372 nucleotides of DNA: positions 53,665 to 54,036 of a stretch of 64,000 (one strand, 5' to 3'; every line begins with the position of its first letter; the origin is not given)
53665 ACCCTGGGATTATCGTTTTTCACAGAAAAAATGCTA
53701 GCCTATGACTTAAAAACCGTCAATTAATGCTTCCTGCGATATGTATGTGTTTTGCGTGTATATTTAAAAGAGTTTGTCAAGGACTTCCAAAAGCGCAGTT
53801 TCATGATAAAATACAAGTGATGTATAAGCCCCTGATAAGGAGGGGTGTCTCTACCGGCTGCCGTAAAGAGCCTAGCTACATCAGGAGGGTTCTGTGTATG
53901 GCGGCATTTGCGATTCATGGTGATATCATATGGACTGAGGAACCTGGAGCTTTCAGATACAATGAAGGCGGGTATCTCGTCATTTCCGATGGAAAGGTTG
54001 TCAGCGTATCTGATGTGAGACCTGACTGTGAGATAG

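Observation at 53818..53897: Purine-riboswitch-like aptamer with a non-canonical J3/1, fused directly to the SD of a guanine-deaminase-like gene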

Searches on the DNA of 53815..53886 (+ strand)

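Call 26: build_rna_model(alignment_id=A2, structure=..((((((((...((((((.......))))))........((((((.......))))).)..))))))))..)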
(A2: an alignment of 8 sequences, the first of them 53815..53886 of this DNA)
Model R1 built from alignment A2 (8 sequences, 72 columns); structure: as given.
model positions 71; base pairs 20; branch points 1; effective number of sequences 2.67; information 0.793 bits per position. Calibrated on 0.2 Mb of random sequence (short: E-values are rough).
structure used (alignment columns):
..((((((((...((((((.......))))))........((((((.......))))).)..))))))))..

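Call 27: search_with_rna_model(model_id=R1, sources=[L002, L003, L004, L005, L006, L007, L008, L009, L010, L011, L012, L013, L014, L015, L016, L017, L018, L019, L020, L021, L022, L023, L024, L025, L026, L027, L028, L029, L030, L031, L032, L033, L034, L035, L036, L037, L038, L039, L040, L041, L042, L043, L044, L045, L046, L047, L048, L049, L050, L051, L052, L053, L054, L055, L056, L057, L058, L059, L060, L061, L062, L063, L064, L065, L066, L067, L068, L069, L070, L071, L072, L073, L074, L075, L076, L077, L078, L079, L080, L081], max_evalue=0.01)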
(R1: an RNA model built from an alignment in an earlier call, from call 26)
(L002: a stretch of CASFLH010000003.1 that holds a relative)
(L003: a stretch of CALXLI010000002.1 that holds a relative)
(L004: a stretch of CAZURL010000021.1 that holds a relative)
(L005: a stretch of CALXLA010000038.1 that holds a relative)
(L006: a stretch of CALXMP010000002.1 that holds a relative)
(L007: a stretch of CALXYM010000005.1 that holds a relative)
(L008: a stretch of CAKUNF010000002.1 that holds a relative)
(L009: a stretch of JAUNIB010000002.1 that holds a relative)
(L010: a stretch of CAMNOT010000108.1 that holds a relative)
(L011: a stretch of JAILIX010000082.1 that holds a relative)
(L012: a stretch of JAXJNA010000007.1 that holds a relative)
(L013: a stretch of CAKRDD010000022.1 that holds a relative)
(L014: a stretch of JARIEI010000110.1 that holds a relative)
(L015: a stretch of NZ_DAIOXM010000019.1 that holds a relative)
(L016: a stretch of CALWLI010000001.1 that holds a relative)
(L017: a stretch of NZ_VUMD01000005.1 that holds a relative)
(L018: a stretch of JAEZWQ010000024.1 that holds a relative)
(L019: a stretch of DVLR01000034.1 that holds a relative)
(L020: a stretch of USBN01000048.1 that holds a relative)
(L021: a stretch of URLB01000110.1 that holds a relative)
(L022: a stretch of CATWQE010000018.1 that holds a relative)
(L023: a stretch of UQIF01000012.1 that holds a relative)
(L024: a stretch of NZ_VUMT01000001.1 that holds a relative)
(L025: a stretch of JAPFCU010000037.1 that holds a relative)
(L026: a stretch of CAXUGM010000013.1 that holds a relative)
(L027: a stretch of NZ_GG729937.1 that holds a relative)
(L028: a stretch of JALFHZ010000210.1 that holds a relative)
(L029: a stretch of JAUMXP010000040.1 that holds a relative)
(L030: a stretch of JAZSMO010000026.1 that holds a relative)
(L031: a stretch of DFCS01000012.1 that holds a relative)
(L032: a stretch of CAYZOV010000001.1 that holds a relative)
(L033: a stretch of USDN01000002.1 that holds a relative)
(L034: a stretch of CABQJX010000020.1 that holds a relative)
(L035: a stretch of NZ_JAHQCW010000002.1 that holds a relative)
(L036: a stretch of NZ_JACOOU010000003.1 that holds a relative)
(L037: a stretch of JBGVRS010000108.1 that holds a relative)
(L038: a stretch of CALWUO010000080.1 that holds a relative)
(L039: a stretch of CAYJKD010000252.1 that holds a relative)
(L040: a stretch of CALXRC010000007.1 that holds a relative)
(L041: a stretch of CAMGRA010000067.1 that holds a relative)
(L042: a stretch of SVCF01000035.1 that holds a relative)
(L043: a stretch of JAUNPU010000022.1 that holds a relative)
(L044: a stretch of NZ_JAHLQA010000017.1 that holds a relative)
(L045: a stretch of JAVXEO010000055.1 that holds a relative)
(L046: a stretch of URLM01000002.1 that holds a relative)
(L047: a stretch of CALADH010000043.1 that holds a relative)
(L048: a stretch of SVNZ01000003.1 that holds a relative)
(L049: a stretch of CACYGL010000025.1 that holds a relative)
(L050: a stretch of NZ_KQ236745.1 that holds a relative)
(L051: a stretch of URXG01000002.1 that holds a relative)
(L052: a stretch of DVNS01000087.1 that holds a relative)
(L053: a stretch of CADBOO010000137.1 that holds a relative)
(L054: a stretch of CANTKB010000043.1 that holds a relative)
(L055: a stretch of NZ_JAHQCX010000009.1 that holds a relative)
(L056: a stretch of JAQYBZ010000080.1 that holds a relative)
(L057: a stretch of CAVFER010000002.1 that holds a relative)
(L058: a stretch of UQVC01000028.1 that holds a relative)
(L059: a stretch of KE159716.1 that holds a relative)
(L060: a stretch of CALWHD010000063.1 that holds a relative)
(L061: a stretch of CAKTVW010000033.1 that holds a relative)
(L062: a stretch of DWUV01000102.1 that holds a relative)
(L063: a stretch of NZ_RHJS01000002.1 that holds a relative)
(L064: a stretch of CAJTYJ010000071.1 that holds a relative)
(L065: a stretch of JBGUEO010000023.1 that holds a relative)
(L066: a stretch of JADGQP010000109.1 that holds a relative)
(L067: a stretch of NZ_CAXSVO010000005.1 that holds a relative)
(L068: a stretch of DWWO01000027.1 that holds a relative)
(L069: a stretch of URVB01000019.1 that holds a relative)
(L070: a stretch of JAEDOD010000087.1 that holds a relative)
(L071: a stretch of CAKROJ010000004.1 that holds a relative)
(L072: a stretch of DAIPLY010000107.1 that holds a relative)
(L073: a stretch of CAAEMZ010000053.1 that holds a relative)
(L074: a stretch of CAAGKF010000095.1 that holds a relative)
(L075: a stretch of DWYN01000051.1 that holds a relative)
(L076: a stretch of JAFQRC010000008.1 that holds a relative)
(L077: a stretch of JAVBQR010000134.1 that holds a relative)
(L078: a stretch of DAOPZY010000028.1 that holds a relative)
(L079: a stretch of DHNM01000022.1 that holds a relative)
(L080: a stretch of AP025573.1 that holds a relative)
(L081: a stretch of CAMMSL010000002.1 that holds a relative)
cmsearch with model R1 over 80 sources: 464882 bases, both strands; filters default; matches with E-value up to 0.01: 39.
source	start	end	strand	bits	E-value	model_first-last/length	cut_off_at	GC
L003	2409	2479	+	85.9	1.2e-21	1-71/71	no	0.49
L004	2415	2485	+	85.2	1.8e-21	1-71/71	no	0.54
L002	2420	2490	+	80.8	3.7e-20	1-71/71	no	0.52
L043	2297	2366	+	80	6.3e-20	1-71/71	no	0.33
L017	2280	2348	+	79.1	1.2e-19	1-71/71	no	0.33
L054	2325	2394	+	79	1.3e-19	1-71/71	no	0.33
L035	2294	2363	+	78.4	1.9e-19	1-71/71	no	0.27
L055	2239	2308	+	78.4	1.9e-19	1-71/71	no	0.27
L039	147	215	+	77.8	3e-19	1-71/71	no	0.32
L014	2362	2430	+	77.3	4.1e-19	1-71/71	no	0.32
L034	2263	2331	+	76.2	8.6e-19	1-71/71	no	0.33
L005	2423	2493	+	76.1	9.3e-19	1-71/71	no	0.54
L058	2362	2431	+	75.5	1.3e-18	1-71/71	no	0.46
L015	2278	2346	+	74.5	2.7e-18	1-71/71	no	0.33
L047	2284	2353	+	74.5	2.7e-18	1-71/71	no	0.31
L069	2333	2401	+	74.2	3.4e-18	1-71/71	no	0.38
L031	2252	2320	+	73.9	4e-18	1-71/71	no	0.38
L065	3900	3971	+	72.6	1e-17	1-71/71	no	0.32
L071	2329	2397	+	72.5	1e-17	1-71/71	no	0.38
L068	2363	2432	+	72.4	1.1e-17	1-71/71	no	0.46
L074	2212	2280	+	71.7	1.8e-17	1-71/71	no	0.33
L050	2356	2425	+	71.6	1.9e-17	1-71/71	no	0.36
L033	2349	2417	+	71.5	2.1e-17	1-71/71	no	0.38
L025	2349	2417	+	71.4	2.3e-17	1-71/71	no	0.35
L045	1881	1952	+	71.3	2.3e-17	1-71/71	no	0.32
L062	2365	2434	+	71.2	2.5e-17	1-71/71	no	0.46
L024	2341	2410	+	71.1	2.7e-17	1-71/71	no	0.37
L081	2367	2436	+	70.7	3.5e-17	1-71/71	no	0.47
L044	2330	2398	+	69.9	6.1e-17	1-71/71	no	0.38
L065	2338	2407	+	69.8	6.5e-17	1-71/71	no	0.34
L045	334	403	+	69.8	6.5e-17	1-71/71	no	0.34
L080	2356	2425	+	69.2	9.9e-17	1-71/71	no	0.34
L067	2333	2401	+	68.2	2e-16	1-71/71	no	0.35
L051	2337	2406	+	67.5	3.2e-16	1-71/71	no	0.39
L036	2285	2355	+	67.1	4.2e-16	1-71/71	no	0.41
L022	2335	2403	+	66.6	5.8e-16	1-71/71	no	0.33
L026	2313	2382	+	66.3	7.1e-16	1-71/71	no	0.36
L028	2225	2295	+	59.8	5.8e-14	1-71/71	no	0.38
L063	2296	2364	+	50.7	2.9e-11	1-71/71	no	0.46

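Call 28: search_with_rna_model(model_id=R1, sources=[L082, L083, L084, L085, L086, L087, L088, L089, L090, L091, L092, L093, L094, L095, L096, L097, L098, L099, L100, L101, L102, L103, L104, L105, L106, L107, L108, L109, L110, L111, L112, L113, L114, L115, L116, L117, L118, L119, L120, L121, L122, L123, L124, L125, L126, L127, L128, L129, L130, L131, L132, L133, L134, L135, L136, L137, L138, L139, L140, L141, L142, L143, L144, L145, L146, L147, L148, L149, L150, L151, L152, L153, L154, L155, L156, L157, L158, L159, L160, L161], max_evalue=0.01)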
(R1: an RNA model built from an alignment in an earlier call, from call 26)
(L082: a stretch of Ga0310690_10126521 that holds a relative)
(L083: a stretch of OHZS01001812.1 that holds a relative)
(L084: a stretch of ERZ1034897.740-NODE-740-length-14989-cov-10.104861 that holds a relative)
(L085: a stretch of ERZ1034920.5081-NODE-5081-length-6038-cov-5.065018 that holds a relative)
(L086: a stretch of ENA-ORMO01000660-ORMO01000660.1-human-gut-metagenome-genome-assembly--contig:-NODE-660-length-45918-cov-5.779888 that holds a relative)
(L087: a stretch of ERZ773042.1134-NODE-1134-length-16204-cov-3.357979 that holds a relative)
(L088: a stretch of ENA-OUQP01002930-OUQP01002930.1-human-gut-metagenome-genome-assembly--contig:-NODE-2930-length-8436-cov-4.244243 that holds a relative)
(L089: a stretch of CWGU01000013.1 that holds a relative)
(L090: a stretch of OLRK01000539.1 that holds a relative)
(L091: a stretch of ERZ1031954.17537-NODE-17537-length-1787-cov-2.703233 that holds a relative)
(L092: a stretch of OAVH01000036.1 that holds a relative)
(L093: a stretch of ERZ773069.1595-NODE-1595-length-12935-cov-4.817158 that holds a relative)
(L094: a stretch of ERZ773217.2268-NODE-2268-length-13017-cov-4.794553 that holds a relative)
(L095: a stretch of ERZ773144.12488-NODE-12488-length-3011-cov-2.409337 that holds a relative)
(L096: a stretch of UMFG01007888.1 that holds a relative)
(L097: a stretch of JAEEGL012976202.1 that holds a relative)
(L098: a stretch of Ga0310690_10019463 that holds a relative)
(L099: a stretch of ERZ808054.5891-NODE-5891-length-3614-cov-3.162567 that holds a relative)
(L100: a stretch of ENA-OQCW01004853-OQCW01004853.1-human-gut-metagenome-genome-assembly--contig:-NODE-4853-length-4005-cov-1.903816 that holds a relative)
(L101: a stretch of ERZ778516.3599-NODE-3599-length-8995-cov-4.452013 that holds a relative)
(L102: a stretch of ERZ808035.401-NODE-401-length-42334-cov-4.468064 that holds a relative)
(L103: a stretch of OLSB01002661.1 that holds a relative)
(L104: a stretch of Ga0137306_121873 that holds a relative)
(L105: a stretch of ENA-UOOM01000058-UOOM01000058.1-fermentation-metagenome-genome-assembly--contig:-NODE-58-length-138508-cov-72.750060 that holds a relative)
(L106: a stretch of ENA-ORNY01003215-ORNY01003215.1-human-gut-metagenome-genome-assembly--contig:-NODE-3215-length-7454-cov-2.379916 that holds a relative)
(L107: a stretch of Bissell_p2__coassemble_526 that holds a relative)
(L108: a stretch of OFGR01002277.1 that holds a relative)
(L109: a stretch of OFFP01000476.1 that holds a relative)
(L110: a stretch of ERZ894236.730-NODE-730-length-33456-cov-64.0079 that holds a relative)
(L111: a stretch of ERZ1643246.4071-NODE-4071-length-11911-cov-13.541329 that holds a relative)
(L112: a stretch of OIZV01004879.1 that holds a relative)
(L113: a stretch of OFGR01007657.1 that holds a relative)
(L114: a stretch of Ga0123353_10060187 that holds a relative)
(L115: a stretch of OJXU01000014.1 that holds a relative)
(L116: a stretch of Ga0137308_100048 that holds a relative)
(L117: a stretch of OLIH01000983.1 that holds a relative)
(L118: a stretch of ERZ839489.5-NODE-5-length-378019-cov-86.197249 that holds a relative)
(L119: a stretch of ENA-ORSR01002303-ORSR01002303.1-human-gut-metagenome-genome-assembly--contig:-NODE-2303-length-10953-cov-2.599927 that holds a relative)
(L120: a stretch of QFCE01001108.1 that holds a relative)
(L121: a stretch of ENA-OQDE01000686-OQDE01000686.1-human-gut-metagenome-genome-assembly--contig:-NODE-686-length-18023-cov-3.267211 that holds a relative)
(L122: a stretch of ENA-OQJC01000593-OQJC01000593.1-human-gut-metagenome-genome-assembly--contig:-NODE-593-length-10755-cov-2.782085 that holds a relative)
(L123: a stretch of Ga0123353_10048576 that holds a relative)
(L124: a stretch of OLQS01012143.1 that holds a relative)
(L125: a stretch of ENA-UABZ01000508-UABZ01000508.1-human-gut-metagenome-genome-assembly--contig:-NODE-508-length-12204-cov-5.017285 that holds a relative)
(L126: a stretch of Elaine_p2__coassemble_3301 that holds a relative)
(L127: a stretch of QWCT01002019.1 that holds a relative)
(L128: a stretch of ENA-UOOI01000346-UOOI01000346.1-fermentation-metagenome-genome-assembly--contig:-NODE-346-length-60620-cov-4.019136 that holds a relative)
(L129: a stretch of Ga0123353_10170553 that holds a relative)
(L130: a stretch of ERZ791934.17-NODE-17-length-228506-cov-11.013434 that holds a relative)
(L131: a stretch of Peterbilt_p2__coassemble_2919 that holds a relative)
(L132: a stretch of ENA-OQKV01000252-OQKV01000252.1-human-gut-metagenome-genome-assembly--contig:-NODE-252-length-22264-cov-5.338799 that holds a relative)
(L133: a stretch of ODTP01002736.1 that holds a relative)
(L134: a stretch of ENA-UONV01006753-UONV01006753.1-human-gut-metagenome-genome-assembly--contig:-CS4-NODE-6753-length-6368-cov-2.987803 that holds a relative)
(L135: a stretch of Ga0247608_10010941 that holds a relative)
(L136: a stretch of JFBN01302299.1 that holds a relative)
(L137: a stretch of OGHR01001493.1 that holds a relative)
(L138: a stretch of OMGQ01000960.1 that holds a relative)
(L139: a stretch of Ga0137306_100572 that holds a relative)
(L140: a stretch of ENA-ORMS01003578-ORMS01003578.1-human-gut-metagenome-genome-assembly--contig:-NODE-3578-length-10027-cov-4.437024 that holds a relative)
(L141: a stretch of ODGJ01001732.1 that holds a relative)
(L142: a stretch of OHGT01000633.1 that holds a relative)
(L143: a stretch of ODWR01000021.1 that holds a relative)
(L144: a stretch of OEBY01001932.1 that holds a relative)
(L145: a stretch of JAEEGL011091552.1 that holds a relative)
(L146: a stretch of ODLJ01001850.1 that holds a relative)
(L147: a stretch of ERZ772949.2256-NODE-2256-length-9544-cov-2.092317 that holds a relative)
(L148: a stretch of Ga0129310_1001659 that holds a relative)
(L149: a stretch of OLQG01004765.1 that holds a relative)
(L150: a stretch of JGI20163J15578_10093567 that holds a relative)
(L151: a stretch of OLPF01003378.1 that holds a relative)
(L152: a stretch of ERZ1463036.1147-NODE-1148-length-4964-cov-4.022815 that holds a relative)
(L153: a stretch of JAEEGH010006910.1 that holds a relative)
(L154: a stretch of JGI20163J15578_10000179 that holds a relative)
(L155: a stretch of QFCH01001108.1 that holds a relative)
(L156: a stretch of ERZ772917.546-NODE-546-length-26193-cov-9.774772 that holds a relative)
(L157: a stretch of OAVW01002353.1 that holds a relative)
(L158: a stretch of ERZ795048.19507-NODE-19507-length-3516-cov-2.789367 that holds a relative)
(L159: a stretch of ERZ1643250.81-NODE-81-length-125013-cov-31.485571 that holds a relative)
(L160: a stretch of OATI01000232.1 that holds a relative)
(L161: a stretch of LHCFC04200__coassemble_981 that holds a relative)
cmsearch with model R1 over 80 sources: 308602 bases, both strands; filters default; matches with E-value up to 0.01: 31.
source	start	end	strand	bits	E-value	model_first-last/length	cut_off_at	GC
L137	531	601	+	78.4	1.2e-19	1-71/71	no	0.42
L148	1269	1339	+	78.4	1.2e-19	1-71/71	no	0.42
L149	1269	1339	+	78.4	1.2e-19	1-71/71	no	0.42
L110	1362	1431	+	75.5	8.9e-19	1-71/71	no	0.46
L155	1176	1246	+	75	1.3e-18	1-71/71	no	0.41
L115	1364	1433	+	74.8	1.4e-18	1-71/71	no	0.44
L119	1364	1433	+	74.8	1.4e-18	1-71/71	no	0.44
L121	1059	1128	+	74.8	1.4e-18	1-71/71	no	0.44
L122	1364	1433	+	74.8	1.4e-18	1-71/71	no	0.44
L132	1364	1433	+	74.8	1.4e-18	1-71/71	no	0.44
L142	1364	1433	+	74.8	1.4e-18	1-71/71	no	0.44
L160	1364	1433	+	74.8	1.4e-18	1-71/71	no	0.44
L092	1339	1407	+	71.7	1.2e-17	1-71/71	no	0.38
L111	1366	1435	+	70.7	2.4e-17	1-71/71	no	0.47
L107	1366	1434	+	69.2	6.8e-17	1-71/71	no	0.32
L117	1366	1435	+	68.8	8.4e-17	1-71/71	no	0.47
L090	1247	1316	+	67.8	1.7e-16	1-71/71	no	0.39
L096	1247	1316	+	67.8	1.7e-16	1-71/71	no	0.39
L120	1316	1384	+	67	3e-16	1-71/71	no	0.38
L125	1335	1403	+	66.6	3.9e-16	1-71/71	no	0.33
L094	1364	1432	+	65.7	7.1e-16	1-71/71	no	0.32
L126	1298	1366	+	64.1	2.1e-15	1-71/71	no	0.36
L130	1298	1366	+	64.1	2.1e-15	1-71/71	no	0.36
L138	1298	1366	+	64.1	2.1e-15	1-71/71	no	0.36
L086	1362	1430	+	62.3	7e-15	1-71/71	no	0.32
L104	14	82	+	59.5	4.7e-14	1-71/71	no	0.42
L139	1346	1414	+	55.5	7.2e-13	1-71/71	no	0.42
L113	401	469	+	53.9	2.2e-12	1-71/71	no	0.45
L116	1296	1364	+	50.7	1.9e-11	1-71/71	no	0.46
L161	1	46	+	40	2.7e-08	25-71/71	5'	0.5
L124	1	48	+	39.1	5e-08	23-71/71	5'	0.44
